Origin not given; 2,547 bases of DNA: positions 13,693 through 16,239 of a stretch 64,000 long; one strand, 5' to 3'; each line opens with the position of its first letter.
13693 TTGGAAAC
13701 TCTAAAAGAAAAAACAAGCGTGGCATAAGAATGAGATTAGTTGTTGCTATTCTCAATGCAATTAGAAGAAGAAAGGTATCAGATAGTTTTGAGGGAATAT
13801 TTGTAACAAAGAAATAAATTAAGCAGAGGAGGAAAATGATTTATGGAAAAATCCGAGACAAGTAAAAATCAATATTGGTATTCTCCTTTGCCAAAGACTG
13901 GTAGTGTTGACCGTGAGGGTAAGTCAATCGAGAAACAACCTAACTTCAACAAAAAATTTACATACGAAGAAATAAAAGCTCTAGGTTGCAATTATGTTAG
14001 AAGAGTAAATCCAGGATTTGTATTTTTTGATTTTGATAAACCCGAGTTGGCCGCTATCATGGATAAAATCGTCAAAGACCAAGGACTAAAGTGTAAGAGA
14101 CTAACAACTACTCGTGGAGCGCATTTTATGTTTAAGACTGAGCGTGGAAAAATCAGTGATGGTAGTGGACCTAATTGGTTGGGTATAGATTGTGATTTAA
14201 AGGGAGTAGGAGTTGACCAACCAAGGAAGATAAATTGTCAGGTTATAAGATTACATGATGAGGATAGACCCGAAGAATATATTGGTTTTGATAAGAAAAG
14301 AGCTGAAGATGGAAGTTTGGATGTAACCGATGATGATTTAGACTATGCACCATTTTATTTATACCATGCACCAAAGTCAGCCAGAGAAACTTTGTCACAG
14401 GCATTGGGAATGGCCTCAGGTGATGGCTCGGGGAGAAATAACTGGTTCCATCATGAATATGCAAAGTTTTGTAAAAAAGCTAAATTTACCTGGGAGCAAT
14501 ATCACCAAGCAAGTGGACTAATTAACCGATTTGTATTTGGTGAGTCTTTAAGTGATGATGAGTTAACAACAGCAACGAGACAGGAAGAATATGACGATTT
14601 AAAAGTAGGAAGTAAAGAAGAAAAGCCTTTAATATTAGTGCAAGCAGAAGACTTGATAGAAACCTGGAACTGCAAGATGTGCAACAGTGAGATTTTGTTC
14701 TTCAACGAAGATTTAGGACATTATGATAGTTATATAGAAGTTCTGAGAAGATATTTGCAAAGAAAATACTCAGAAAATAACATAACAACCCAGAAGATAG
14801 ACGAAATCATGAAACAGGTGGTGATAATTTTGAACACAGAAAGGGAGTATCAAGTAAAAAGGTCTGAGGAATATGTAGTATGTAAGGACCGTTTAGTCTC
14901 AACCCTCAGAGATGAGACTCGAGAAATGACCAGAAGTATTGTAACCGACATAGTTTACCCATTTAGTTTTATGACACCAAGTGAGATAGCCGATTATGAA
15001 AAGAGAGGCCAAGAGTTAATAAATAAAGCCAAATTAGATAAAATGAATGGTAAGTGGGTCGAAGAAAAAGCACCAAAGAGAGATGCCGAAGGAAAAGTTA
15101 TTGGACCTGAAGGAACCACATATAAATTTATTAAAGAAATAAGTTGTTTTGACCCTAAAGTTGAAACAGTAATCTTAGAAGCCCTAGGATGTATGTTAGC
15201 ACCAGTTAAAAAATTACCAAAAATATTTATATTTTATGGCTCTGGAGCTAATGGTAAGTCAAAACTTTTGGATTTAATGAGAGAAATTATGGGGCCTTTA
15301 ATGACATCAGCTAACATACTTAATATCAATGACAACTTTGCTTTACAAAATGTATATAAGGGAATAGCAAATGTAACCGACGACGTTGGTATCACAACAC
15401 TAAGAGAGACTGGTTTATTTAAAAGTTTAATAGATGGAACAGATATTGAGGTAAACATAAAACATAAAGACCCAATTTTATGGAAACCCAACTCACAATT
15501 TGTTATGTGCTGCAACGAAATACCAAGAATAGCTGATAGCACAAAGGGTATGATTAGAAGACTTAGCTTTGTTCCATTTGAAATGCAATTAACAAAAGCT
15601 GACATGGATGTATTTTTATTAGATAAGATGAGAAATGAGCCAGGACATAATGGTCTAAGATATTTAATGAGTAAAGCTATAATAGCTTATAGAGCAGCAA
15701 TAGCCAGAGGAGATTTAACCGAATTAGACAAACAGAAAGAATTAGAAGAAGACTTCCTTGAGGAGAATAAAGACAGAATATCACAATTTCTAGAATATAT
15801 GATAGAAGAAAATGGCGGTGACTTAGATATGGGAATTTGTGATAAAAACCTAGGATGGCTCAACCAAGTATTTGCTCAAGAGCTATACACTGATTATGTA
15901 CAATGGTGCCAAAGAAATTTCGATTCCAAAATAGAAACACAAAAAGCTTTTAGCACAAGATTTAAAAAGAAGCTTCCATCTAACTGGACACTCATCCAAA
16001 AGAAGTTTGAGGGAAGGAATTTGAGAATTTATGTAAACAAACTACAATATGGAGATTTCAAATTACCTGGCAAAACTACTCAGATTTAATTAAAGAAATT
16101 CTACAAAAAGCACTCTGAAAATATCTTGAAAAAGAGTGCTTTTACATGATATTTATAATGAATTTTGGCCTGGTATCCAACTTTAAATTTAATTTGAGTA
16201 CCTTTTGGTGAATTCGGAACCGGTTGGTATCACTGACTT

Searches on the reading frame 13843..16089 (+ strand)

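Call 48: search_protein_families(library=phrogs, proteins=[window:13843-16089:+], max_evalue=0.00001)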
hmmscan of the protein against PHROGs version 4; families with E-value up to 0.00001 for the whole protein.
window:13843-16089:+ (748 aa): 10 families
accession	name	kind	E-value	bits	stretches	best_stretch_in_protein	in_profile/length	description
phrog_864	-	DNA, RNA and nucleotide metabolism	1.1e-56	194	2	425-731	331-621/1064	DNA primase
phrog_1156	-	DNA, RNA and nucleotide metabolism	1e-34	121.3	1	437-735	535-825/855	DNA primase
phrog_1829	-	DNA, RNA and nucleotide metabolism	1.2e-30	107.3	1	428-730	473-750/772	DNA primase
phrog_7601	-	unknown function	1.2e-23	84.9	1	443-722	4-265/289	-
phrog_6088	-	DNA, RNA and nucleotide metabolism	8.9e-21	75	1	428-709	475-744/772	DNA primase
phrog_16213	-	DNA, RNA and nucleotide metabolism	5.2e-16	59.1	1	444-708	381-632/732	DNA primase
phrog_1883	-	DNA, RNA and nucleotide metabolism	3.1e-12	46.6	1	459-695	491-715/756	DNA helicase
phrog_4210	-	DNA, RNA and nucleotide metabolism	1.8e-09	37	1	436-577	152-298/1304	DNA polymerase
phrog_2478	-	DNA, RNA and nucleotide metabolism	3e-08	33.3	1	460-705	583-816/854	DNA polymerase/primase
phrog_16950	-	DNA, RNA and nucleotide metabolism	7.2e-07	28.5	1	459-692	559-792/843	DNA primase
